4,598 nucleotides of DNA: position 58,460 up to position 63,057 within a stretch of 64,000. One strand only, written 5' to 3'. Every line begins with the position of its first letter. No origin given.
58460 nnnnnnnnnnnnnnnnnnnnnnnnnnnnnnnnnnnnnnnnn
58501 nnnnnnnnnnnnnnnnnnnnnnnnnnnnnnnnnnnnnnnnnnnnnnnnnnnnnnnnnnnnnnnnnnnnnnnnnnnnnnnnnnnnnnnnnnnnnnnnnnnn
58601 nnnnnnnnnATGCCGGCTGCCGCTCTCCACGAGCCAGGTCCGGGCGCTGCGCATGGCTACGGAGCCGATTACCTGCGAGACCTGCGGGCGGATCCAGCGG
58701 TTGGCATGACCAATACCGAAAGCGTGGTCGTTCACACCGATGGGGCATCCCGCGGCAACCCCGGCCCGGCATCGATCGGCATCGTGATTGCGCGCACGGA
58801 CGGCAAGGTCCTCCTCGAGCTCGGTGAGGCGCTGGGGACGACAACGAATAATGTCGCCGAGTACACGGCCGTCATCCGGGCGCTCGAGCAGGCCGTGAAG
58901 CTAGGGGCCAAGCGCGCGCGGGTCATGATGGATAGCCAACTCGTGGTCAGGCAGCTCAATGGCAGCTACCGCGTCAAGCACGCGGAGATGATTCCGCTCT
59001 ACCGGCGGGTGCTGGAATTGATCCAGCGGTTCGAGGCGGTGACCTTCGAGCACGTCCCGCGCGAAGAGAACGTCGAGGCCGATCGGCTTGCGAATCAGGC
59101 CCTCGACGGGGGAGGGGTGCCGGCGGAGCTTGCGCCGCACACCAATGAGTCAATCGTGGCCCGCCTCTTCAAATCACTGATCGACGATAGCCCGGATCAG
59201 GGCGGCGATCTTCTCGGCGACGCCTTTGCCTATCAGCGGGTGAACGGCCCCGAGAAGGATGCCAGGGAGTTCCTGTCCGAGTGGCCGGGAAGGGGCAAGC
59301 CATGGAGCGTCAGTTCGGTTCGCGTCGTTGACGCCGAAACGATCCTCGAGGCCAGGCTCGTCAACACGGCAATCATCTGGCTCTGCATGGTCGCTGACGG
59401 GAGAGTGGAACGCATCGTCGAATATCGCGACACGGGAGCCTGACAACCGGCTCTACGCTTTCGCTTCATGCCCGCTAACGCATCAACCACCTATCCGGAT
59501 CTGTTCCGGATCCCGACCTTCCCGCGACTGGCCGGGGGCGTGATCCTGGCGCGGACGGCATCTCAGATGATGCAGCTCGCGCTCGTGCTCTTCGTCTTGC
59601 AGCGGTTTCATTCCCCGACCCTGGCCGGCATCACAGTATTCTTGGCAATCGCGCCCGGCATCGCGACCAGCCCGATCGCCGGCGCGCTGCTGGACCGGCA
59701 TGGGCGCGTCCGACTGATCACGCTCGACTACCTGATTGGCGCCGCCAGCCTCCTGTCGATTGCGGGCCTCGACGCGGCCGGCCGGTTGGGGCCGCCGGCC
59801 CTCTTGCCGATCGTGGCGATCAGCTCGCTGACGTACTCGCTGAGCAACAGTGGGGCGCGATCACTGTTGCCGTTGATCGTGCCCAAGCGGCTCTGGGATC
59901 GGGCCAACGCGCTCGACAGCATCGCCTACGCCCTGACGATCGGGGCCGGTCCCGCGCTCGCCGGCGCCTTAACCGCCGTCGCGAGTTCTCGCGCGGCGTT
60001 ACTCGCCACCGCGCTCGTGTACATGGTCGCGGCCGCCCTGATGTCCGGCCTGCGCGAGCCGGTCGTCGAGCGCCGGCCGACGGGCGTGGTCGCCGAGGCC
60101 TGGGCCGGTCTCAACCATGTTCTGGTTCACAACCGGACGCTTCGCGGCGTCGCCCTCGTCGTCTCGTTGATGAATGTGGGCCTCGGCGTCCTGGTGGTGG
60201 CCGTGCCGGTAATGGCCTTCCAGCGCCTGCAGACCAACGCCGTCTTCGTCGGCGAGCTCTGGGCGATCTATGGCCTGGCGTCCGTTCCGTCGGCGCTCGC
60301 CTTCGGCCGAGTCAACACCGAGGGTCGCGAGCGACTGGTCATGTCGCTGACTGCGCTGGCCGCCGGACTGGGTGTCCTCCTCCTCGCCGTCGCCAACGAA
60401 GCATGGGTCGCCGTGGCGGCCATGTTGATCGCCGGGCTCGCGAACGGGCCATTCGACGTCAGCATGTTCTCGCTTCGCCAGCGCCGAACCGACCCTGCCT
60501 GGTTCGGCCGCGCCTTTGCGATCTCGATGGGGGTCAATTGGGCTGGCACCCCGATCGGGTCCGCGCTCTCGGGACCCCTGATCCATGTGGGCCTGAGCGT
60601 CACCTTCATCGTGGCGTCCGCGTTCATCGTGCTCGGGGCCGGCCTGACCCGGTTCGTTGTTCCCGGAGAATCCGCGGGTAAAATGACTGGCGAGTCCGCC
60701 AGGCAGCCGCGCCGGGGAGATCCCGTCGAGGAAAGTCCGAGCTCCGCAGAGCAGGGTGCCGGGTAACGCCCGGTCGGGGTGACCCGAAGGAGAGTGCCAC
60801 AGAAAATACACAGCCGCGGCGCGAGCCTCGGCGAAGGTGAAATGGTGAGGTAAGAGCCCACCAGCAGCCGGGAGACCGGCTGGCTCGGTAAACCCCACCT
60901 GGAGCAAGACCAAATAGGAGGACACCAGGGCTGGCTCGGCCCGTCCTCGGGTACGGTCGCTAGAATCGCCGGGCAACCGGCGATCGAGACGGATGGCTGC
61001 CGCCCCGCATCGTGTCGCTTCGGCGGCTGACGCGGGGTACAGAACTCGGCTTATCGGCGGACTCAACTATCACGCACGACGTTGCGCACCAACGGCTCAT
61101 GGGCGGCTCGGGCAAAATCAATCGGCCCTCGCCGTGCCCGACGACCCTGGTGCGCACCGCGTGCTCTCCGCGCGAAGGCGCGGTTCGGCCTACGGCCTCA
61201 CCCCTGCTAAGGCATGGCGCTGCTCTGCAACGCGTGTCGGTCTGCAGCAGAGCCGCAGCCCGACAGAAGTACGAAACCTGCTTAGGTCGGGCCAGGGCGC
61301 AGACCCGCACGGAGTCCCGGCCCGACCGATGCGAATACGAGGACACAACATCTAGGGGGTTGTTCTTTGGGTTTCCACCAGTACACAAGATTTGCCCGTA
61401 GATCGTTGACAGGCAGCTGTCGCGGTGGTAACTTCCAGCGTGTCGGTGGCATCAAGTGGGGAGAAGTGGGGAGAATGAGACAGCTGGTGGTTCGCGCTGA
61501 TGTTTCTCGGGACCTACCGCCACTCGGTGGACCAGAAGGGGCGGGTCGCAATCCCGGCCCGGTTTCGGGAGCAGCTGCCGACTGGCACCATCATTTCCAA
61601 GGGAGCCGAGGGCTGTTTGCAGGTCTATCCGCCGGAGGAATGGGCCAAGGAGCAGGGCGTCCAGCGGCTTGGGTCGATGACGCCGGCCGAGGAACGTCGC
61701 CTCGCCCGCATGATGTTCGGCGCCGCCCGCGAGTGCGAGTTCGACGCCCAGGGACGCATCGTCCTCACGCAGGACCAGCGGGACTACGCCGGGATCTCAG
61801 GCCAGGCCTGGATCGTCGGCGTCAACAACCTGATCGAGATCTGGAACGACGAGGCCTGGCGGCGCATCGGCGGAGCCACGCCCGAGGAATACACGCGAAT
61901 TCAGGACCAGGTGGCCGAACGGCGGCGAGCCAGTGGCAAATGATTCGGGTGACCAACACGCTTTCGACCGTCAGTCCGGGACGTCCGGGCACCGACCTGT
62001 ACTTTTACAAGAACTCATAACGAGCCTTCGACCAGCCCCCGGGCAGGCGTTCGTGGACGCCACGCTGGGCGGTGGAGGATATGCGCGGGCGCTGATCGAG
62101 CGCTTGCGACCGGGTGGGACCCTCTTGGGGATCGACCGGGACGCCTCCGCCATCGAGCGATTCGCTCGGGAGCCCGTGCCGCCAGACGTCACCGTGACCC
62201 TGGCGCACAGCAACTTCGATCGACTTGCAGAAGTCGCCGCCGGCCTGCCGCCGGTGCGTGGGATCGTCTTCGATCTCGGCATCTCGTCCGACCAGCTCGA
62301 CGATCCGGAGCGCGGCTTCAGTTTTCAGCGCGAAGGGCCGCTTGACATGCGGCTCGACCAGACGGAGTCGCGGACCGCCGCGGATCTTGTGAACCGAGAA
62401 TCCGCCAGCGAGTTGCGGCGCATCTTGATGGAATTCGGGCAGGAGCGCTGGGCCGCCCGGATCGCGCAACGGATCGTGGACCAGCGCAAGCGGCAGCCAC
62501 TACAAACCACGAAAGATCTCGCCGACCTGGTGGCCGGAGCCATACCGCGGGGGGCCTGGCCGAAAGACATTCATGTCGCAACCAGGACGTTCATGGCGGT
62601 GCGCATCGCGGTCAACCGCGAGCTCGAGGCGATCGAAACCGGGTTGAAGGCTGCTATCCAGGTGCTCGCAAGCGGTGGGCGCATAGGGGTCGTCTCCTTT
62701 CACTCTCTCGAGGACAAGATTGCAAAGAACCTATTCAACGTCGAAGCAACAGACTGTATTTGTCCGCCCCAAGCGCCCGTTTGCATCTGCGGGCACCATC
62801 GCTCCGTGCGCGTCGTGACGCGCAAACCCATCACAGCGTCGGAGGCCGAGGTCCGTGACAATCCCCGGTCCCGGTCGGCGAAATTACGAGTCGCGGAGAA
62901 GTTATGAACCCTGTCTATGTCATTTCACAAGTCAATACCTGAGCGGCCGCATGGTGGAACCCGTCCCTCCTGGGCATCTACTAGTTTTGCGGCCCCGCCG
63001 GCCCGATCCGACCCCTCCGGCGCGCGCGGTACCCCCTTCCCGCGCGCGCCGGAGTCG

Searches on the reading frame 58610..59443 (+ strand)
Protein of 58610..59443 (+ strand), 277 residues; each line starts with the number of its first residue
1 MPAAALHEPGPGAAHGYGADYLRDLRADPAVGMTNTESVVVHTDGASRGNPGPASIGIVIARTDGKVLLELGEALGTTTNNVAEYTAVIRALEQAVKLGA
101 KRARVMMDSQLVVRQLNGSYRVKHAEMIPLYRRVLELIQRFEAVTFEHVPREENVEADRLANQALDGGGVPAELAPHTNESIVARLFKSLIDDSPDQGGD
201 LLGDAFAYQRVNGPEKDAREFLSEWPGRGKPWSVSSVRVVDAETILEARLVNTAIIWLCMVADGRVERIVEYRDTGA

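Call 25: search_protein_families(library=pfam, proteins=[window:58610-59443:+], max_evalue=0.001)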
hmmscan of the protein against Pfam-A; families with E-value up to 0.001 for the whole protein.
window:58610-59443:+ (277 aa): 2 families
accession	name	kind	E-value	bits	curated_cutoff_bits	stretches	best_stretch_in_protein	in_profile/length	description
PF13456.12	RVT_3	-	1.1e-27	96.8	21.6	1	43-164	2-123/123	Reverse transcriptase-like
PF00075.30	RNase_H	-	8.9e-14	52.3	25.8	1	37-165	2-140/141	RNase H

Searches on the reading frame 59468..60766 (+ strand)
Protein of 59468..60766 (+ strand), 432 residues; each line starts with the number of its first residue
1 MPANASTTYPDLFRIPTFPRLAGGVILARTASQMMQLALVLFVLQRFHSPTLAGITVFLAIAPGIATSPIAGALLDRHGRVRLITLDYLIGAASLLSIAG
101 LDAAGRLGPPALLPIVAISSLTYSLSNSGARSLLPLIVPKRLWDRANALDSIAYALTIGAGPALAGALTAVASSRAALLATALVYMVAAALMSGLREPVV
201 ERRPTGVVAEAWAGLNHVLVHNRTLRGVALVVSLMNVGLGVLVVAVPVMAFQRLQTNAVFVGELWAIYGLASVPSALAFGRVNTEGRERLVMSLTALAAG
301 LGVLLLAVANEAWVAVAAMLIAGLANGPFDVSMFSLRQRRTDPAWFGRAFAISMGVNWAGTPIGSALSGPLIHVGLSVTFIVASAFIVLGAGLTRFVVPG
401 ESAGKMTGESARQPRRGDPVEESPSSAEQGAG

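Call 25: search_protein_families(library=pfam, proteins=[window:59468-60766:+], max_evalue=0.001)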
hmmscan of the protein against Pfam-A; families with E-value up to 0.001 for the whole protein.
window:59468-60766:+ (432 aa): 2 families
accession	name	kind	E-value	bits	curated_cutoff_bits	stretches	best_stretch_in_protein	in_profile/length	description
PF07690.21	MFS_1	-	7.1e-27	94.7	33.4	2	22-254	2-232/347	Major Facilitator Superfamily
PF05977.19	MFS_3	-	2.5e-12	46.5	27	1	67-394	61-390/524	Transmembrane secretion effector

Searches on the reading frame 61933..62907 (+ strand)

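Call 25: search_protein_families(library=pfam, proteins=[window:61933-62907:+], max_evalue=0.001)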
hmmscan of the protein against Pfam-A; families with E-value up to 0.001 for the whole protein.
window:61933-62907:+ (324 aa): 1 family
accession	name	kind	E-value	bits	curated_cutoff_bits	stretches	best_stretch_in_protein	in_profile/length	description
PF01795.25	Methyltransf_5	-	1.8e-105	353.2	27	1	19-323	3-308/309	MraW methylase family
